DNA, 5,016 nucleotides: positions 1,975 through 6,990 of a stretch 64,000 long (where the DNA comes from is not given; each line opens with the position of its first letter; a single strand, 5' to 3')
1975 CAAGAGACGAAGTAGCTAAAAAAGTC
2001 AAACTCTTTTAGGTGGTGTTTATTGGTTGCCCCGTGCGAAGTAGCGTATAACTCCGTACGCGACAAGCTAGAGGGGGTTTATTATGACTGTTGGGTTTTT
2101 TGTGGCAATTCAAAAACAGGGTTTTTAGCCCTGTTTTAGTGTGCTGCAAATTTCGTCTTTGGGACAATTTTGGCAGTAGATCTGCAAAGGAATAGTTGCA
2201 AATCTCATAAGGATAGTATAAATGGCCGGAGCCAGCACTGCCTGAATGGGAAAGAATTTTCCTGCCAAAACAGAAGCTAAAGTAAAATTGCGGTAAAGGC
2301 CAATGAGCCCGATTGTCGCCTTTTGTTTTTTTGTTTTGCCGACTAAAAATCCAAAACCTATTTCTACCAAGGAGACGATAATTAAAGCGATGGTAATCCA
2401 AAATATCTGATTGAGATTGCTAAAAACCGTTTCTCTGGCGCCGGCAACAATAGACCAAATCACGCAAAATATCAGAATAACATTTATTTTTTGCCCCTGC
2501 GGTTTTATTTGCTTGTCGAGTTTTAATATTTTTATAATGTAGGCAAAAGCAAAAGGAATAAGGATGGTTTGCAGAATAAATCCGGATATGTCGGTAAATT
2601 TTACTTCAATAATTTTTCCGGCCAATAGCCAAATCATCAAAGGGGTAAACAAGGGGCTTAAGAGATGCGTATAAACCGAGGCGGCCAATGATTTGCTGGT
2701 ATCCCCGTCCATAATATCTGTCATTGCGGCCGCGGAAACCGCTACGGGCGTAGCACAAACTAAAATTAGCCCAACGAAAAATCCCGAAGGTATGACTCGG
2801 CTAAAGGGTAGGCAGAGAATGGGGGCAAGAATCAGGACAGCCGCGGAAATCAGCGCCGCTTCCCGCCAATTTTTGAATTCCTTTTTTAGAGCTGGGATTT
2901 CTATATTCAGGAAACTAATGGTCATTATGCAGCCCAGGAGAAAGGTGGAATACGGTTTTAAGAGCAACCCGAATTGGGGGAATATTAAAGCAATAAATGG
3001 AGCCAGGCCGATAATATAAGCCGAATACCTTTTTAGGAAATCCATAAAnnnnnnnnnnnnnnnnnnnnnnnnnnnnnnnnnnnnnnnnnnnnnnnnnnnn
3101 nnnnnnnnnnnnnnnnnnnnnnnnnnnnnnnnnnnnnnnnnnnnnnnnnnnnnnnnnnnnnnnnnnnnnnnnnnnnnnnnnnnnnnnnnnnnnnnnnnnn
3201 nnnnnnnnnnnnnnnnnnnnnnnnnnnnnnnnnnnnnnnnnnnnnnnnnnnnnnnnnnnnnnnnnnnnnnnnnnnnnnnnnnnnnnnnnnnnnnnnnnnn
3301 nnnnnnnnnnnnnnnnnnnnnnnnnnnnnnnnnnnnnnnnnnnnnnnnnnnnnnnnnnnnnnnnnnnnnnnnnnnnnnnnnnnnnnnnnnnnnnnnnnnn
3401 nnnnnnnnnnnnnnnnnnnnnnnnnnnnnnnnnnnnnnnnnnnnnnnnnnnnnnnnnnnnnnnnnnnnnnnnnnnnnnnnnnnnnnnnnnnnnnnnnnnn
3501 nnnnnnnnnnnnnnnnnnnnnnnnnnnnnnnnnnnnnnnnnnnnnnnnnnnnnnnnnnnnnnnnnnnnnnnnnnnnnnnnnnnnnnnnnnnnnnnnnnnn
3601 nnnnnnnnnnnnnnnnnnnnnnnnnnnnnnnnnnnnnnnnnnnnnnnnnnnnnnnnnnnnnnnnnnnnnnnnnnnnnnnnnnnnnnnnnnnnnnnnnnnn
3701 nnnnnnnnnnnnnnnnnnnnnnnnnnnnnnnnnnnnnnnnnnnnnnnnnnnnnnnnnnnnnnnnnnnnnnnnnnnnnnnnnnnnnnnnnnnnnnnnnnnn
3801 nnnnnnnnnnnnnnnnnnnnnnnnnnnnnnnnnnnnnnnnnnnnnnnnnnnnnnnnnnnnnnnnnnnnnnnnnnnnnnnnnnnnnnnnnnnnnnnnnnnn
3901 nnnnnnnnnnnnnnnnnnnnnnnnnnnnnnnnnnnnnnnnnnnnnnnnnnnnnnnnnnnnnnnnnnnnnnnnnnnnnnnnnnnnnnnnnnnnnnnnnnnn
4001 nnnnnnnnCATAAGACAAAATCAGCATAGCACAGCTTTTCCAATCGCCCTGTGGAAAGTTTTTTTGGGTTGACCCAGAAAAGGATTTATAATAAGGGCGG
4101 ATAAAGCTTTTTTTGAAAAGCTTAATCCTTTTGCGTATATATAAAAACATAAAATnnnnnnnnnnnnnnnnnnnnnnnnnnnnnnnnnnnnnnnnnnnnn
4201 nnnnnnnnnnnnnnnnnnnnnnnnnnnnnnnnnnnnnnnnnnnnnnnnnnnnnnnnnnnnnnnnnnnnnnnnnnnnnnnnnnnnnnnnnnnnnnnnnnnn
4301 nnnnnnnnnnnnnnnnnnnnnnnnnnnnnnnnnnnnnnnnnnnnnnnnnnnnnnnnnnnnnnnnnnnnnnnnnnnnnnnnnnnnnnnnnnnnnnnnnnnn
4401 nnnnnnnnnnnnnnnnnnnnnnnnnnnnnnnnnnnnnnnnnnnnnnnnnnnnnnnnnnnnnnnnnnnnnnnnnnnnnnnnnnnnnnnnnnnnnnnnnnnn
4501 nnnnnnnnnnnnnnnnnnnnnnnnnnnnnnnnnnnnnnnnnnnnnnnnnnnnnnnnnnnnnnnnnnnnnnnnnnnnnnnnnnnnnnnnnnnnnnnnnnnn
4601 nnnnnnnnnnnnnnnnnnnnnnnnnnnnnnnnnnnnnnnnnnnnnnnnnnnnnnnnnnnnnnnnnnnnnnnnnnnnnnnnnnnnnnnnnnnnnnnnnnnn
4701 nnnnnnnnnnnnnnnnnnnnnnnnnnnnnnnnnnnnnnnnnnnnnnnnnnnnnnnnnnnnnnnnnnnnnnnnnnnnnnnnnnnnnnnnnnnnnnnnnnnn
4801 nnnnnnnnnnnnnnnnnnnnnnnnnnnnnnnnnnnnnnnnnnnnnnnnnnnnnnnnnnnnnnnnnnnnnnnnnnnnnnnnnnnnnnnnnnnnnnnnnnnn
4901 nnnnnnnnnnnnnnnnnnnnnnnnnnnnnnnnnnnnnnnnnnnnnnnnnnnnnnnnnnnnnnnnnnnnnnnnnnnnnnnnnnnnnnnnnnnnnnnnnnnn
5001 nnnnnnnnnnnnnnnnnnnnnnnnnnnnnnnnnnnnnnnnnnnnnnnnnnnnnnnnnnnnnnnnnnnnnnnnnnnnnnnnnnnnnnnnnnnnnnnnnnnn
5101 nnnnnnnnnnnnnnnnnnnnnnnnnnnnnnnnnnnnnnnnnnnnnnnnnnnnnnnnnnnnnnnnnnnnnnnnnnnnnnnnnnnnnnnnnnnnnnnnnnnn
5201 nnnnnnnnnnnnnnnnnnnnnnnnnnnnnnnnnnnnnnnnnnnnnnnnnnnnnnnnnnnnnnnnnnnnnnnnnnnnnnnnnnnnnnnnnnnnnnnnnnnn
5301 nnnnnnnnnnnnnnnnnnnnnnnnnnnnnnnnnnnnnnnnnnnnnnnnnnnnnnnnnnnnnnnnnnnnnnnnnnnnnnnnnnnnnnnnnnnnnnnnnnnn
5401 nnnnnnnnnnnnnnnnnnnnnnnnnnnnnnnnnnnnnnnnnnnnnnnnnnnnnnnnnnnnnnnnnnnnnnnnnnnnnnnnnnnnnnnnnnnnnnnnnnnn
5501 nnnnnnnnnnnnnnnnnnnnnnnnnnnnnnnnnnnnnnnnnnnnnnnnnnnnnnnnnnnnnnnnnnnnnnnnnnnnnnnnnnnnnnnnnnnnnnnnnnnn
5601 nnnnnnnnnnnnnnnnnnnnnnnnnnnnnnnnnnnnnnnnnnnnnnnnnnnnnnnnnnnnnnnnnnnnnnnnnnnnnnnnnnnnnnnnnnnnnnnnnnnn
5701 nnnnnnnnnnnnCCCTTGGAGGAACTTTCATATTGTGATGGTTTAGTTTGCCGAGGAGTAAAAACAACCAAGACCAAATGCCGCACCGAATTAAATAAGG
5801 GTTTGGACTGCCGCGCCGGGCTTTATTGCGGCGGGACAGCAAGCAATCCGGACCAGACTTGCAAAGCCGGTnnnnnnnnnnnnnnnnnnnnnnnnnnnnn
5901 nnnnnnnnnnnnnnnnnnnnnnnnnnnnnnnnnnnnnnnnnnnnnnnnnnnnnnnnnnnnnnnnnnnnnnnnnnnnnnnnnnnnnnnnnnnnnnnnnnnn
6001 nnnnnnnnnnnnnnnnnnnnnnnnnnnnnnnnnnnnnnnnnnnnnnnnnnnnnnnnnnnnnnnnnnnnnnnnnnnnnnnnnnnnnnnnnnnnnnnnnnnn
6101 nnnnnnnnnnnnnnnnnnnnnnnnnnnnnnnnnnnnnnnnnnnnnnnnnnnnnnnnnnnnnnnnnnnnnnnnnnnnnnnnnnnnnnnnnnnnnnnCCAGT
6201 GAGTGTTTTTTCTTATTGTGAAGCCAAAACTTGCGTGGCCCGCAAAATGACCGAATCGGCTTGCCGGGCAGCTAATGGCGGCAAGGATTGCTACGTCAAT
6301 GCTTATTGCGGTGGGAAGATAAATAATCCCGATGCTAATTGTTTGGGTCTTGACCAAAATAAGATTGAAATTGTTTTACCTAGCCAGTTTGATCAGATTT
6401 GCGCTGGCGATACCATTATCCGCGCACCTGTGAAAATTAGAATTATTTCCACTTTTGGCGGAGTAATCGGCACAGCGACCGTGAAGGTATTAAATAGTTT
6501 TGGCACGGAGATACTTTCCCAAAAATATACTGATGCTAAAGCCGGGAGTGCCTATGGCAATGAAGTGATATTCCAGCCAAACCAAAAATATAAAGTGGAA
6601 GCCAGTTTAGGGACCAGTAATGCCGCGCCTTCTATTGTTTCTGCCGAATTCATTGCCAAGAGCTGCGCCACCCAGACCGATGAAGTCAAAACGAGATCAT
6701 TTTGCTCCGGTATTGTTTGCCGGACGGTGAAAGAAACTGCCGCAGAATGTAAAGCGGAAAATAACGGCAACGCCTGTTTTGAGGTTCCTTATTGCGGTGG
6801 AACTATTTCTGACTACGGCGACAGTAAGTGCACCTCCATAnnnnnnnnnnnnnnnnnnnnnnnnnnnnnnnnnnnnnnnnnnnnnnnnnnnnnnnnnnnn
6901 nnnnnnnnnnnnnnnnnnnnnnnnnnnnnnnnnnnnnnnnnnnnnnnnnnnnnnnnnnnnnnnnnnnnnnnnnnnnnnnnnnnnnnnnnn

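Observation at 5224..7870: Unrecognised six-cysteine ~48-aa module repeated seven times (C-x4-C-x8-C-x7-C-x5-YCGG-x8-C)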

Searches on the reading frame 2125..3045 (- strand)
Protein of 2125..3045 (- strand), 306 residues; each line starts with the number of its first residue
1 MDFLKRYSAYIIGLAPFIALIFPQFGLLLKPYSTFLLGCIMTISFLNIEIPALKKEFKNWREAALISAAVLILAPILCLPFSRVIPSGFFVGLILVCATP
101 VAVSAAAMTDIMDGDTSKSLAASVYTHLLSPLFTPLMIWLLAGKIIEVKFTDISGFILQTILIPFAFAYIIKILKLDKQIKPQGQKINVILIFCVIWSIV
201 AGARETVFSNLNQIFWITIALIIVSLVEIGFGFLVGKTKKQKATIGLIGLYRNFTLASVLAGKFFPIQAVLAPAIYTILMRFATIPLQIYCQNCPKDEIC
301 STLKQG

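Call 7: search_protein_families(library=pfam, proteins=[window:2125-3045:-], max_evalue=1)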
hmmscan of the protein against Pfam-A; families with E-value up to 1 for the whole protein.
window:2125-3045:- (306 aa): 3 families
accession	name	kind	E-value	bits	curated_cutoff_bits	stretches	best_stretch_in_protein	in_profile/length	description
PF01758.21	SBF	-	3.5e-17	63.2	24.3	1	35-208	2-189/191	Sodium Bile acid symporter family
PF13593.11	SBF_like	-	5.5e-14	52.6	25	1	12-234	7-243/313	SBF-like CPA transporter family (DUF4137)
PF17852.6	Dynein_AAA_lid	-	0.24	11.9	23.1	1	184-207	61-84/126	Dynein heavy chain AAA lid domain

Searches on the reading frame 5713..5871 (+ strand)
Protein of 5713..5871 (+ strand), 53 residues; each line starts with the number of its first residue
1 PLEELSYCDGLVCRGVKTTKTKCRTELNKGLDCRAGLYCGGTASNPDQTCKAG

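Call 69: search_protein_families(library=pfam, proteins=[window:5713-5871:+], max_evalue=10)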
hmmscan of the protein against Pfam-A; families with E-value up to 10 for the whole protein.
seq(53 aa): 2 families
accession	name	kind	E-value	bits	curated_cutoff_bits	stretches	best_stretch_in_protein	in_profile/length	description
PF05980.17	Toxin_7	-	0.21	12.3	27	1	8-24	18-34/34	Toxin 7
PF04706.18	Dickkopf_N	-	2.4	9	25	1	31-51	6-24/51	Dickkopf N-terminal cysteine-rich region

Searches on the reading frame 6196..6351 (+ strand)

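Call 69: search_protein_families(library=pfam, proteins=[window:6196-6351:+], max_evalue=10)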
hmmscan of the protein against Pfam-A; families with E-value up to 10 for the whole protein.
seq(52 aa): 1 family
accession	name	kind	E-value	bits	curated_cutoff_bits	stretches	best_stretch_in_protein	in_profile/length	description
PF23416.1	DUF7107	-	0.11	13.3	24.6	1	7-40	13-43/48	Domain of unknown function (DUF7107)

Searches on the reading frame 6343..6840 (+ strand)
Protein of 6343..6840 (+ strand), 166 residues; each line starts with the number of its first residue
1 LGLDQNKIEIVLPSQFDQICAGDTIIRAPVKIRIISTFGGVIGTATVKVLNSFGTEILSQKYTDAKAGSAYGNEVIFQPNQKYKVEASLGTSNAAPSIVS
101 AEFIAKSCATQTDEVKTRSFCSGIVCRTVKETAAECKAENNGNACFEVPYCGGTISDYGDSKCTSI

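Call 54: predict_structure(alignment_id=A4)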
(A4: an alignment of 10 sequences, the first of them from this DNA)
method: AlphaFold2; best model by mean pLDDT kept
length: 166 residues; sequences in the alignment: 10
mean_pLDDT: 82.1   pTM: 0.59
mean pLDDT of the five models: 82.1, 79.8, 79.5, 79.0, 78.6
residues with pLDDT >= 90: 49; 70-90: 87; 50-70: 26; < 50: 4
segments of 3 or more residues with pLDDT < 50: none
pLDDT, mean of each block of 10 residues (from residue 1): 77 66 72 90 94 92 91 86 94 91 73 73 84 82 85 74 66
secondary structure, 60 per line:
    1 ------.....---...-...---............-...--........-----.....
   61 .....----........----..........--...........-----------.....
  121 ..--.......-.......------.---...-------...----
elements in order: E7-11 E19-21 E25-36 E43-50 E56-65 E70-77 E82-91 E94-104 E116-122 E125-131 H133-139

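Call 56: fold_search(model_id=the predicted structure, library=pdb)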
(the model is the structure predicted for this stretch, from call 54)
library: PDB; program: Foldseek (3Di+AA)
matches with E <= 10: 1583; with E <= 0.001: 12
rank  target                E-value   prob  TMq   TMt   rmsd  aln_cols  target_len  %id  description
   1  6d7j_A                5.0e-05  1.00  0.38  0.10   8.6       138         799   10  The Crystal Structure of Parabacteroides merdae Beta-Glucuronidase (GUS) with Glycerol in Active-Site (released 2019-05-01)
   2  6d7j_D                9.1e-05  1.00  0.38  0.10   8.6       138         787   10  The Crystal Structure of Parabacteroides merdae Beta-Glucuronidase (GUS) with Glycerol in Active-Site (released 2019-05-01)
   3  6d7j_B                1.1e-04  1.00  0.38  0.10   8.5       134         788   10  The Crystal Structure of Parabacteroides merdae Beta-Glucuronidase (GUS) with Glycerol in Active-Site (released 2019-05-01)
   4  6dxu_B                1.8e-04  1.00  0.42  0.10   8.3       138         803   12  Crystal Structure of Parabacteroides merdae Beta-Glucuronidase (GUS) (released 2019-02-27)
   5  6dxu_A                2.4e-04  1.00  0.42  0.10   8.1       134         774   11  Crystal Structure of Parabacteroides merdae Beta-Glucuronidase (GUS) (released 2019-02-27)
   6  6dxu_D                2.4e-04  1.00  0.38  0.10   8.4       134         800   10  Crystal Structure of Parabacteroides merdae Beta-Glucuronidase (GUS) (released 2019-02-27)
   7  6d7j_C                2.8e-04  1.00  0.38  0.10   8.6       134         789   10  The Crystal Structure of Parabacteroides merdae Beta-Glucuronidase (GUS) with Glycerol in Active-Site (released 2019-05-01)
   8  6dxu_C                4.3e-04  1.00  0.42  0.10   8.2       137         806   11  Crystal Structure of Parabacteroides merdae Beta-Glucuronidase (GUS) (released 2019-02-27)
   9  6byg_A                4.5e-04  1.00  0.38  0.09   9.3       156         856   12  Crystal structure of the nucleophile mutant (E575A) of the GH2 exo-beta-mannanase from Xanthomonas axonopodis pv. citr (released 2018-07-18)
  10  6byc                  5.6e-04  1.00  0.42  0.10   9.3       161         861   13  Crystal structure of the GH2 exo-beta-mannanase from Xanthomonas axonopodis pv. citri (released 2018-07-18)
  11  6byi_A                5.6e-04  1.00  0.36  0.09   9.3       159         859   12  Crystal structure of the acid-base mutant (E477A) of the GH2 exo-beta-mannanase from Xanthomonas axonopodis pv. citri (released 2018-07-18)
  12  6bye_A                7.3e-04  1.00  0.46  0.10   8.9       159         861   12  Crystal structure of the GH2 exo-beta-mannanase from Xanthomonas axonopodis pv. citri in complex with mannose (released 2018-07-18)
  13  5n6u_A                1.1e-03  1.00  0.31  0.09  10.2       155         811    8  Crystal structure of Beta-D-Mannosidase from Dictyoglomus thermophilum. (released 2017-04-12)
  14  5z1b_C                1.8e-03  1.00  0.40  0.13   8.1       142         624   13  Structure of Bifidobacterium dentium beta-glucuronidase complexed with coumarin-3-O-glucuronide (released 2018-12-12)
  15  6byg_B                1.8e-03  1.00  0.37  0.09   9.8       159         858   12  Crystal structure of the nucleophile mutant (E575A) of the GH2 exo-beta-mannanase from Xanthomonas axonopodis pv. citr (released 2018-07-18)
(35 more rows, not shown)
